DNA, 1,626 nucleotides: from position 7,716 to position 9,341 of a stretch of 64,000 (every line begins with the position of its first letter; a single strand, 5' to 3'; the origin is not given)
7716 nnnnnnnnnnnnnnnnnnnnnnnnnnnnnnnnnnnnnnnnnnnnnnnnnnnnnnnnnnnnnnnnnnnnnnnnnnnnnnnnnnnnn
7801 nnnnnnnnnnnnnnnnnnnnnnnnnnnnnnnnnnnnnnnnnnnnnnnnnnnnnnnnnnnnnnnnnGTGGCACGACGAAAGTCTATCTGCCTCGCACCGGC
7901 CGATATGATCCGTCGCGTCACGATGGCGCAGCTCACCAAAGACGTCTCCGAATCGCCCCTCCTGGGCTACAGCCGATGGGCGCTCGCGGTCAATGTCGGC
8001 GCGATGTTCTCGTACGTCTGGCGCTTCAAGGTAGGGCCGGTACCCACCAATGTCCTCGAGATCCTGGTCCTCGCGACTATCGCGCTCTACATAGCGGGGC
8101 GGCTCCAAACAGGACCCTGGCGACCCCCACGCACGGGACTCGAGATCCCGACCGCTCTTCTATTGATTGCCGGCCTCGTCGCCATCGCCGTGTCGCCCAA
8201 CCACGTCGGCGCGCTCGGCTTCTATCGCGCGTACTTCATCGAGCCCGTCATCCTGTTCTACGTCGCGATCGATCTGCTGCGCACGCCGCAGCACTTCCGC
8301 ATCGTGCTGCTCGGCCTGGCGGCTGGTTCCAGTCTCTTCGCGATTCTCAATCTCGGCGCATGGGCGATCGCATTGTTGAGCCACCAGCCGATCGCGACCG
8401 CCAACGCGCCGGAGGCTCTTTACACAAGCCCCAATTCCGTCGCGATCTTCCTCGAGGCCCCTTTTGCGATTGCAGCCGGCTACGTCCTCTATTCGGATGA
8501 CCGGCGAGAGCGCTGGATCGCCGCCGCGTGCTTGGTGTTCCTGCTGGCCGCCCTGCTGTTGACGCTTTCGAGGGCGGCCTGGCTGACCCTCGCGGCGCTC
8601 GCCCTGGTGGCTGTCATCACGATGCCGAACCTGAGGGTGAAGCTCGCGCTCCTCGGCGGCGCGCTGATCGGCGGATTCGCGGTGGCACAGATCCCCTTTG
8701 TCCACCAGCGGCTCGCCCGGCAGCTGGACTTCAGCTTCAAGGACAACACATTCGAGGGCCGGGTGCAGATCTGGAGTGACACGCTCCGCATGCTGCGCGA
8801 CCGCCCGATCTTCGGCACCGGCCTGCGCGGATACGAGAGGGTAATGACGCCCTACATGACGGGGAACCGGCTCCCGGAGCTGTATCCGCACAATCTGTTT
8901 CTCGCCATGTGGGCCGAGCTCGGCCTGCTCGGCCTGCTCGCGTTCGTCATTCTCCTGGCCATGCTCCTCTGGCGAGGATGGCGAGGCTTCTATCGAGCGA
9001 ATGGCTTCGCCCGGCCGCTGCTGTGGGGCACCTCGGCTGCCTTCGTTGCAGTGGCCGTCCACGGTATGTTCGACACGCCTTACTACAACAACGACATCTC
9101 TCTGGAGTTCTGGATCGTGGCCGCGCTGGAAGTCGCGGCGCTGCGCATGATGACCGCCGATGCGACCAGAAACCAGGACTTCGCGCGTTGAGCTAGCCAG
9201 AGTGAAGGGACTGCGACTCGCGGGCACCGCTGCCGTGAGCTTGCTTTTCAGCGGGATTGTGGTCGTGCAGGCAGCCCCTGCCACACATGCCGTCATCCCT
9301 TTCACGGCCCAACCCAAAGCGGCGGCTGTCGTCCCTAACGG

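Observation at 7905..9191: Candidate protein O-glycosylation system: a Wzy_C enzyme inside the surface-protein island and a Ser/Ala/Pro-rich motif at the start of every repeat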

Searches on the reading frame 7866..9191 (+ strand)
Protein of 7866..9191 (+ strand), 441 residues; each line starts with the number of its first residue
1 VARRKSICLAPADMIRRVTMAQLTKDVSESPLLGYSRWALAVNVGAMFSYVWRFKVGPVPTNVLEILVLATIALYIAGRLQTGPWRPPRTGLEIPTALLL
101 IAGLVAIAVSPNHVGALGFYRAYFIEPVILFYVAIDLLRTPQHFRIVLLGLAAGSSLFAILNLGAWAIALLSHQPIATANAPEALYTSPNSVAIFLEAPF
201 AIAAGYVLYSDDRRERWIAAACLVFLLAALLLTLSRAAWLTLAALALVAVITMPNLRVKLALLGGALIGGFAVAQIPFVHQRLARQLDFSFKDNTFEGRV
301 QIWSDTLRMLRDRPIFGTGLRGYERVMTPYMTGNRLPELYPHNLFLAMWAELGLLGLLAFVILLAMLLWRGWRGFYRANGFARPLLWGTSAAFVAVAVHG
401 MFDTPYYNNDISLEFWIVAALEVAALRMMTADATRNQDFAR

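Call 3: search_protein_families(library=pfam, proteins=[window:7866-9191:+], max_evalue=0.01)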
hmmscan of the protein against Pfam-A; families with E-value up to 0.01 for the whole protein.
window:7866-9191:+ (441 aa): 1 family
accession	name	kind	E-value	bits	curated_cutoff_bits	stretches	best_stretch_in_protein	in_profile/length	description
PF04932.20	Wzy_C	-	3.6e-26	92.2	31.7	1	222-361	2-149/149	O-Antigen ligase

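Call 10: search_solved_structures(query=window:7905-9191:+, max_evalue=10, show_alignments=2)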
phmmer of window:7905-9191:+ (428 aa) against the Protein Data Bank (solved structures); distinct sequences matched with E-value up to 10: 0.

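Call 12: search_protein_families(library=ncbifam, proteins=[window:7905-9191:+], max_evalue=0.01)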
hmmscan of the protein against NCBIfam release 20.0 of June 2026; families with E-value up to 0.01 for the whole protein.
window:7905-9191:+ (428 aa): 6 families
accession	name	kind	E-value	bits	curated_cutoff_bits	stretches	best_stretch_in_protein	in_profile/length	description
TIGR00947.1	2A73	equivalog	2.8e-20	72.7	366.4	1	44-408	34-418/425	IctB family putative bicarbonate transporter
NF058641.1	TfpM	equivalog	4.6e-09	35.8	600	1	194-351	158-304/421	O-linking oligosaccharyltransferase TfpM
TIGR03097.1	PEP_O_lig_1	hypoth_equivalog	8.7e-09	34.7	188.1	1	111-359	105-349/408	putative O-glycosylation ligase, exosortase A system-associated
NF012031.0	PRK15487.1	equivalog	1.3e-07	31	277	1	50-358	40-350/404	O-antigen ligase RfaL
NF037933.1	EpaQ_fam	subfamily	0.0045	16.3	100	1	203-360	185-330/377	EpaQ family protein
TIGR02615.1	spoVE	exception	0.0059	16.1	448.8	0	212-366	147-292/354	stage V sporulation protein E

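Call 14: find_homologous_proteins(query=window:7905-9191:+, max_evalue=0.00001)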
Query window:7905-9191:+ (428 aa): 341 proteins with E <= 0.00001 among 8000 candidates; the best 120 are listed.
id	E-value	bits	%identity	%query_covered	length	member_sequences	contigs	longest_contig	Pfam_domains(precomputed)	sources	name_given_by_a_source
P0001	9.5e-253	857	90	100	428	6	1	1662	PF04932.21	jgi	jgi:putative inorganic carbon (HCO3(-)) transporter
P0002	4.3e-244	828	90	99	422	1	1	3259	PF04932.21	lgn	-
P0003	5.9e-244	828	89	99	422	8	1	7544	PF04932.21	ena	-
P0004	1.8e-241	820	86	100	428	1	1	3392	PF04932.21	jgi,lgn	-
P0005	7.0e-226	768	85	93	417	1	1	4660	PF04932.21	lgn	-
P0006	2.7e-200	684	72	99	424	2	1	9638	PF04932.21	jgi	jgi:putative inorganic carbon (HCO3(-)) transporter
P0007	1.5e-197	675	91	79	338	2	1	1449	PF04932.21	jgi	jgi:O-antigen ligase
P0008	6.7e-197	673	73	98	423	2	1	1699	PF04932.21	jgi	jgi:O-antigen ligase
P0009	3.3e-195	667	72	99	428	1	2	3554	PF04932.21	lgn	-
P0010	1.3e-194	665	72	98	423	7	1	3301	PF04932.21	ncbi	-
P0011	3.7e-194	664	72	97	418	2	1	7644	PF04932.21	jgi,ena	-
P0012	3.3e-193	661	70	99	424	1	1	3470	PF04932.21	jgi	jgi:O-antigen ligase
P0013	8.8e-192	656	70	100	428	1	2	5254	PF04932.21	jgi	jgi:O-antigen ligase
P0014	7.3e-191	653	70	98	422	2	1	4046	PF04932.21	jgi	jgi:putative inorganic carbon (HCO3(-)) transporter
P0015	2.1e-189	648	69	100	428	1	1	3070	PF04932.21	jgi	jgi:O-antigen ligase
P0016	2.0e-186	638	69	99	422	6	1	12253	PF04932.21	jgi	jgi:O-antigen ligase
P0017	3.0e-186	638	68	100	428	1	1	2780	PF04932.21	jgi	jgi:O-antigen ligase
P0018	1.1e-185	636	71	96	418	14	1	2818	PF04932.21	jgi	-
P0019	1.3e-185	636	68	100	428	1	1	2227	PF04932.21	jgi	jgi:O-antigen ligase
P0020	1.6e-185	635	69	97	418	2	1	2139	PF04932.21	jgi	jgi:O-antigen ligase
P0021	2.9e-184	631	68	97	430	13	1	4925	PF04932.21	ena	-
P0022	4.1e-184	631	69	96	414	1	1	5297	PF04932.21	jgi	jgi:putative inorganic carbon (HCO3(-)) transporter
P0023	1.9e-183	628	68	98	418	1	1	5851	PF04932.21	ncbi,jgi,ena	-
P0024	2.0e-183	628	68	98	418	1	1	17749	PF04932.21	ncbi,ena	-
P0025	2.3e-183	628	68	99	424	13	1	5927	PF04932.21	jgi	-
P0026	2.6e-183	628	68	97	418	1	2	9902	PF04932.21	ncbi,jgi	-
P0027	2.8e-183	628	68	97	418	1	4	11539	PF04932.21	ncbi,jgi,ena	-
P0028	4.4e-183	627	68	97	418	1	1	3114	PF04932.21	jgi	-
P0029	5.6e-183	627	68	97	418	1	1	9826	PF04932.21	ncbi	-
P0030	5.7e-183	627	68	97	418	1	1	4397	PF04932.21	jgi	-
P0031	1.5e-182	626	68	98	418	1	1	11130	PF04932.21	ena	-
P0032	1.7e-182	625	67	99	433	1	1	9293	PF04932.21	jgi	jgi:O-antigen ligase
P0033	1.8e-182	625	68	97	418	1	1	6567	PF27321.1,PF04932.21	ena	-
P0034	2.0e-182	625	68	97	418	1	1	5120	PF04932.21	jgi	-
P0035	2.1e-182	625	72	90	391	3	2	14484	PF04932.21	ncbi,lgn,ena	-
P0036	1.5e-181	622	68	96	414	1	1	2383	PF04932.21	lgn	-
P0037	9.6e-181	620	67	97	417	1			PF04932.21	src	-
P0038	6.3e-180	617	67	100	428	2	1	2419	PF04932.21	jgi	jgi:O-antigen ligase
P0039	5.1e-178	611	67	99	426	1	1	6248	PF04932.21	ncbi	-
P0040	1.3e-177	609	68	99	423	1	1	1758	PF04932.21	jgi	-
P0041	2.5e-177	608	67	99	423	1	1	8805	PF27321.1,PF04932.21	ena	-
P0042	4.2e-177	608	64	99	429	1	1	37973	PF04932.21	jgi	jgi:O-antigen ligase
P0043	5.8e-176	604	67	95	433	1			PF04932.21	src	-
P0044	2.8e-175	602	69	96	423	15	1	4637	PF04932.21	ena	-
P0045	1.7e-174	599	66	100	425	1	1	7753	PF04932.21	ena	-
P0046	5.9e-174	597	65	100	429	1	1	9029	PF04932.21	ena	-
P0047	1.3e-172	593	65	99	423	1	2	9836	PF04932.21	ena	-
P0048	1.4e-172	593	65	96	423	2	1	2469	PF04932.21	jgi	-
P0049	6.6e-172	590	65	96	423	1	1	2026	PF04932.21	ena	-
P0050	8.7e-172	590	66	96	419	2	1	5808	PF04932.21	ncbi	-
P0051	1.2e-171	590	68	96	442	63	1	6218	PF04932.21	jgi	-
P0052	3.4e-171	588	65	96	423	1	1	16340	PF04932.21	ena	-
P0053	6.3e-171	587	63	100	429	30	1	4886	PF04932.21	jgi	-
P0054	1.5e-170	586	63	100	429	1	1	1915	PF04932.21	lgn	-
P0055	3.3e-170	585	65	99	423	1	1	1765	PF04932.21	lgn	-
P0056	4.6e-170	584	69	92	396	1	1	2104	PF04932.21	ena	-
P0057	6.9e-170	584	66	94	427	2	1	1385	PF04932.21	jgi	jgi:O-antigen ligase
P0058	7.2e-170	584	64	98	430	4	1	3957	PF04932.21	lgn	-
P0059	9.0e-170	583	64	96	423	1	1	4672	PF04932.21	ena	-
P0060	9.5e-170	583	69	92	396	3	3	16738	PF04932.21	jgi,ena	-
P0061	2.0e-169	582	66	98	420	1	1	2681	PF04932.21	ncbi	-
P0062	1.1e-168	580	65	96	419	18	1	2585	PF04932.21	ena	-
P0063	1.1e-168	580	65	97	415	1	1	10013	PF04932.21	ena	-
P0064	1.6e-168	579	64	99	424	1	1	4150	PF04932.21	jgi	jgi:O-antigen ligase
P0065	2.8e-168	579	63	99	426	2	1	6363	PF04932.21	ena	-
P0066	5.0e-168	578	64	98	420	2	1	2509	PF04932.21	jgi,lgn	-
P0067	5.6e-168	578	68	91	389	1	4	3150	PF04932.21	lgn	-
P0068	1.5e-167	576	64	96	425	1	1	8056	PF04932.21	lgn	-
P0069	1.7e-167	576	65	96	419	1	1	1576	PF04932.21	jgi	jgi:O-antigen ligase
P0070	1.9e-167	576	64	99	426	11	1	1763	PF04932.21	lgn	-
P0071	2.6e-167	575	65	97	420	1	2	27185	PF04932.21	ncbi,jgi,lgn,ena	-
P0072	4.0e-167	575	64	99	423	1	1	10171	PF04932.21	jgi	jgi:O-antigen ligase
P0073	1.1e-165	570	62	100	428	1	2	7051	PF04932.21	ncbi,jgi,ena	-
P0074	3.3e-165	568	64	93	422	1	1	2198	PF04932.21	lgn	-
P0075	4.6e-165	568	64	97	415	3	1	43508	PF04932.21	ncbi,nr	ncbi:MAG TPA: O-antigen ligase family protein [Candidatus Dormibacteraeota bacterium]|nr:O-antigen l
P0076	5.2e-165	568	64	92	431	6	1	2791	PF04932.21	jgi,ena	jgi:O-antigen ligase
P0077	7.0e-165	567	65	96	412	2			PF04932.21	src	-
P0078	1.2e-164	567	63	99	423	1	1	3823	PF04932.21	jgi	jgi:O-antigen ligase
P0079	1.6e-164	566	63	99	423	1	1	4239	PF04932.21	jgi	jgi:O-antigen ligase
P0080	4.0e-164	565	63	98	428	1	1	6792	PF04932.21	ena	-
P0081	5.7e-164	564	73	85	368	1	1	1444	PF04932.21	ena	-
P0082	1.1e-163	563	64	99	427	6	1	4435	PF04932.21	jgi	jgi:putative inorganic carbon (HCO3(-)) transporter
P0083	2.4e-163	562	64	97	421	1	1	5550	PF04932.21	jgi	jgi:putative inorganic carbon (hco3(-)) transporter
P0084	3.5e-163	562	61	100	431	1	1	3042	PF27321.1,PF04932.21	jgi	jgi:O-antigen ligase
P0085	4.8e-163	561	63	98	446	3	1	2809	PF04932.21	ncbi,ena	-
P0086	5.7e-163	561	63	100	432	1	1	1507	PF04932.21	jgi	jgi:O-antigen ligase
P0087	7.4e-163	561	62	98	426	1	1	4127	PF04932.21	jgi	jgi:O-antigen ligase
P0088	1.5e-162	560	62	96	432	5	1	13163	PF04932.21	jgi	-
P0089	5.1e-162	558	61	99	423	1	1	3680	PF04932.21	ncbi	-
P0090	1.1e-161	557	61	97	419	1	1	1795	PF04932.21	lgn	-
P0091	1.5e-161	556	62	99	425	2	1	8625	PF04932.21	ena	-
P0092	1.9e-161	556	61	99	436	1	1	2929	PF04932.21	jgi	jgi:putative inorganic carbon (HCO3(-)) transporter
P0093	3.1e-161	555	62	99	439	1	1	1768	PF04932.21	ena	-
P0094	3.4e-161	555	64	95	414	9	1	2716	PF04932.21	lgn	-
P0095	3.8e-161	555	61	97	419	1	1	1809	PF04932.21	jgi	jgi:putative inorganic carbon (HCO3(-)) transporter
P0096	4.9e-161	555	63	98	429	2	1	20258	PF04932.21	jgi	jgi:O-antigen ligase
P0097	6.3e-161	554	62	99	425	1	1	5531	PF04932.21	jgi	jgi:O-antigen ligase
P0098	9.1e-161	554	61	100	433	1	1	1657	PF04932.21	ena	-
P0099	1.3e-160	553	61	100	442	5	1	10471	PF04932.21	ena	-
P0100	5.0e-160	551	62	96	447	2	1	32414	PF27321.1,PF04932.21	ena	-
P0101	1.2e-159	550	64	93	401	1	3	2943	PF04932.21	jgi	jgi:hypothetical protein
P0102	1.8e-159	550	64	93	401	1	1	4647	PF04932.21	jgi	jgi:hypothetical protein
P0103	2.1e-159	549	60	100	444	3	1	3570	PF04932.21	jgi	jgi:O-antigen ligase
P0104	2.2e-159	549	66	92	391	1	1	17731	PF04932.21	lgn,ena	-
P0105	5.4e-159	548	66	89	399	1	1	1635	PF04932.21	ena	-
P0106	8.5e-159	547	62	94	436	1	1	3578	PF04932.21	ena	-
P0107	9.7e-159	547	59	99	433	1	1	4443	PF27321.1,PF04932.21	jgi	jgi:O-antigen ligase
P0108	1.3e-158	547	60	100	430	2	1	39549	PF04932.21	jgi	jgi:O-antigen ligase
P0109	5.8e-158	545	60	99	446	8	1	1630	PF04932.21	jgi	jgi:putative inorganic carbon (HCO3(-)) transporter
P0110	6.0e-158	545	61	98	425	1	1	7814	PF04932.21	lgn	-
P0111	9.0e-158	544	62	94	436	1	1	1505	PF04932.21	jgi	jgi:O-antigen ligase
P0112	9.2e-158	544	61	98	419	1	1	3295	PF04932.21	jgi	jgi:putative inorganic carbon (HCO3(-)) transporter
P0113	3.9e-157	542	61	99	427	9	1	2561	PF04932.21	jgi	-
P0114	2.8e-156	539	61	99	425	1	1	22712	PF04932.21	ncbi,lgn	-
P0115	3.2e-156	539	62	94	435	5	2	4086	PF04932.21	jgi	jgi:O-antigen ligase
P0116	3.2e-156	539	61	100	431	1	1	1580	PF04932.21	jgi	jgi:putative inorganic carbon (HCO3(-)) transporter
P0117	3.6e-156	539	61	99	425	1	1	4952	PF04932.21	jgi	jgi:O-antigen ligase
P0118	3.9e-155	535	60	97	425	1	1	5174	PF04932.21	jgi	jgi:O-antigen ligase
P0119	6.0e-155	535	64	90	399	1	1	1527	PF04932.21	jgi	jgi:putative inorganic carbon (HCO3(-)) transporter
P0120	9.4e-155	534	64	92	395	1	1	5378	PF04932.21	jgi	jgi:O-antigen ligase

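Call 15: find_encoding_contigs(protein=P0075, flank=10000, max_places=2)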
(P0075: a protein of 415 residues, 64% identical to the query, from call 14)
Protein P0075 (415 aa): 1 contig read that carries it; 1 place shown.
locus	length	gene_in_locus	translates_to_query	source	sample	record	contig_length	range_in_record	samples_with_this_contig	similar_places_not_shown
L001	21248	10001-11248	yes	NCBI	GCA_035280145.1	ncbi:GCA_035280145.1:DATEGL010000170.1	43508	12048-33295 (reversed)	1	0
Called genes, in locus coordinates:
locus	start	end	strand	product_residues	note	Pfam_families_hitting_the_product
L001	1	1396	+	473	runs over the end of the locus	PF00330:Aconitase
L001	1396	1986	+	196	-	PF00694:Aconitase_C, PF27512:LeuD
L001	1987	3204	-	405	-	-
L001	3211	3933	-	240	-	PF13489:Methyltransf_23, PF03141:Methyltransf_29, PF01209:Ubie_methyltran, PF07021:MetW (weak), PF13847:Methyltransf_31, PF08241:Methyltransf_11, PF08242:Methyltransf_12, PF13649:Methyltransf_25, +1 more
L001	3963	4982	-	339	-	PF00106:adh_short (faint), PF01073:3Beta_HSD, PF01370:Epimerase, PF02719:Polysacc_synt_2 (weak), PF04321:RmlD_sub_bind, PF05368:NmrA (weak), PF07993:NAD_binding_4 (faint), PF16363:GDP_Man_Dehyd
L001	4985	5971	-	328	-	PF00535:Glycos_transf_2, PF13641:Glyco_tranf_2_3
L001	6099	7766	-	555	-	PF00920:ILVD_EDD_N, PF24877:ILV_EDD_C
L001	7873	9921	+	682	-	PF01510:Amidase_2, PF00041:fn3, PF25369:SH3_VIII-1_N (faint), PF07495:Y_Y_Y (weak)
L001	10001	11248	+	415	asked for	PF04932:Wzy_C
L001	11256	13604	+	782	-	PF01011:PQQ (faint), PF13570:Beta-prop_ACSF4 (weak), PF13360:PQQ_2, PF23619:Ig_VWA7 (faint), PF07495:Y_Y_Y (faint)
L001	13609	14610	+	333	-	PF07495:Y_Y_Y (faint)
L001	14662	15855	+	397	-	PF03721:UDPG_MGDP_dh_N (faint), PF00984:UDPG_MGDP_dh, PF03720:UDPG_MGDP_dh_C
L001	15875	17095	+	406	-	PF13439:Glyco_transf_4, PF13579:Glyco_trans_4_4, PF00534:Glycos_transf_1, PF13692:Glyco_trans_1_4, PF13524:Glyco_trans_1_2 (weak)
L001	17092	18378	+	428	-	-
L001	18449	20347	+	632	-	PF01073:3Beta_HSD, PF01370:Epimerase, PF02719:Polysacc_synt_2, PF04321:RmlD_sub_bind, PF16363:GDP_Man_Dehyd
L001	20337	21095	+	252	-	PF05711:TylF, PF13578:Methyltransf_24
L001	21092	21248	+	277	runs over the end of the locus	PF13292:DXP_synthase_N (faint), PF00456:Transketolase_N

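Call 16: find_encoding_contigs(protein=P0042, flank=10000, max_places=2)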
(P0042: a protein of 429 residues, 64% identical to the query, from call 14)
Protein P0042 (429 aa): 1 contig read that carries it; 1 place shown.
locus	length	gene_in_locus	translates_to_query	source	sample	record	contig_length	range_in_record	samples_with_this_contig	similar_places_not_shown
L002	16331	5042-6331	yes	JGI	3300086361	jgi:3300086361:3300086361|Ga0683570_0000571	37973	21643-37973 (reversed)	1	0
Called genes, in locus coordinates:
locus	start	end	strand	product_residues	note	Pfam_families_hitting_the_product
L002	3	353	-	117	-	?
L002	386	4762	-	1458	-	PF00704:Glyco_hydro_18, PF07495:Y_Y_Y (weak)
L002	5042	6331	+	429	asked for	PF04932:Wzy_C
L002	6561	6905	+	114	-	PF07495:Y_Y_Y (weak)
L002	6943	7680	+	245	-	PF01209:Ubie_methyltran, PF13489:Methyltransf_23, PF07021:MetW (weak), PF13847:Methyltransf_31, PF08241:Methyltransf_11, PF08242:Methyltransf_12, PF13649:Methyltransf_25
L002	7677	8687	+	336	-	PF03966:Trm112p, PF13489:Methyltransf_23, PF08003:Methyltransf_9, PF13847:Methyltransf_31, PF08241:Methyltransf_11, PF08242:Methyltransf_12, PF13649:Methyltransf_25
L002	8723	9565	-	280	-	PF13489:Methyltransf_23, PF13847:Methyltransf_31 (weak), PF08241:Methyltransf_11, PF08242:Methyltransf_12, PF13649:Methyltransf_25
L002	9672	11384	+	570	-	-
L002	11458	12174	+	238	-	PF13489:Methyltransf_23, PF08241:Methyltransf_11, PF08242:Methyltransf_12, PF13649:Methyltransf_25 (weak)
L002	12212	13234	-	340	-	-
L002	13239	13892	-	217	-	PF05050:Methyltransf_21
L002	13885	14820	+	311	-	-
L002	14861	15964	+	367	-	-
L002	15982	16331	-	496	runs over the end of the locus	PF01943:Polysacc_synt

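Call 17: find_encoding_contigs(protein=P0108, flank=10000, max_places=2)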
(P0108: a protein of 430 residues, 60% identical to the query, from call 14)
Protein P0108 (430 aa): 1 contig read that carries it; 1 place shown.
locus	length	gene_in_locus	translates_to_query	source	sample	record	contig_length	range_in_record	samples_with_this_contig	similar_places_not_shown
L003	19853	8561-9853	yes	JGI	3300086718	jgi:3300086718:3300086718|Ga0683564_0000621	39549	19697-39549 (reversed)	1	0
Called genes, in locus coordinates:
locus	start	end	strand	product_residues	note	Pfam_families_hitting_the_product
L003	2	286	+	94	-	?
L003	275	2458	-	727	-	PF00704:Glyco_hydro_18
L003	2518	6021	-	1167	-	PF00704:Glyco_hydro_18, PF07495:Y_Y_Y (faint)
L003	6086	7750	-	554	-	PF00920:ILVD_EDD_N, PF24877:ILV_EDD_C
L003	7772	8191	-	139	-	PF13470:PIN_3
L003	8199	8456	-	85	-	-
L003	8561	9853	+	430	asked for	PF04932:Wzy_C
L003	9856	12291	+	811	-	PF13360:PQQ_2 (weak)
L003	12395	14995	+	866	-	PF01510:Amidase_2, PF00041:fn3, PF07495:Y_Y_Y (faint)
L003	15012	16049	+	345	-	PF13641:Glyco_tranf_2_3, PF00535:Glycos_transf_2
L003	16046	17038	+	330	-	PF01073:3Beta_HSD, PF01370:Epimerase, PF02719:Polysacc_synt_2 (weak), PF04321:RmlD_sub_bind, PF16363:GDP_Man_Dehyd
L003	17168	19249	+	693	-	PF00188:CAP (weak), PF01833:TIG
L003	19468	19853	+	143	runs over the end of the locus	-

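Call 40: predict_structure(alignment_id=A2)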
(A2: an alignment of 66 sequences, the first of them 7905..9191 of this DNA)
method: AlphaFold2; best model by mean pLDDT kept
length: 428 residues; sequences in the alignment: 66
mean_pLDDT: 86.9   pTM: 0.89
mean pLDDT of the five models: 86.9, 85.6, 85.5, 84.1, 82.1
residues with pLDDT >= 90: 259; 70-90: 119; 50-70: 26; < 50: 24
segments of 3 or more residues with pLDDT < 50: 1-14, 322-326, 426-428
pLDDT, mean of each block of 10 residues (from residue 1): 37 64 96 92 85 96 90 83 96 91 89 96 94 97 96 93 77 83 96 97 97 94 91 97 96 94 87 74 71 89 85 72 53 90 96 98 96 98 90 79 98 87 50
secondary structure, 60 per line:
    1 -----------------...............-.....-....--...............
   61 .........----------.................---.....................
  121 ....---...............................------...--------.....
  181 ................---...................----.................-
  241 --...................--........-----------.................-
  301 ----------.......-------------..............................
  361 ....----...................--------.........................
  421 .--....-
elements in order: H18-32 H34-38 E40-43 E46-49 H50-69 H80-96 H100-124 H128-158 H176-196 H200-218 H223-239 H243-261 H264-271 H283-299 H311-317 H331-364 H369-387 H396-421 H424-427
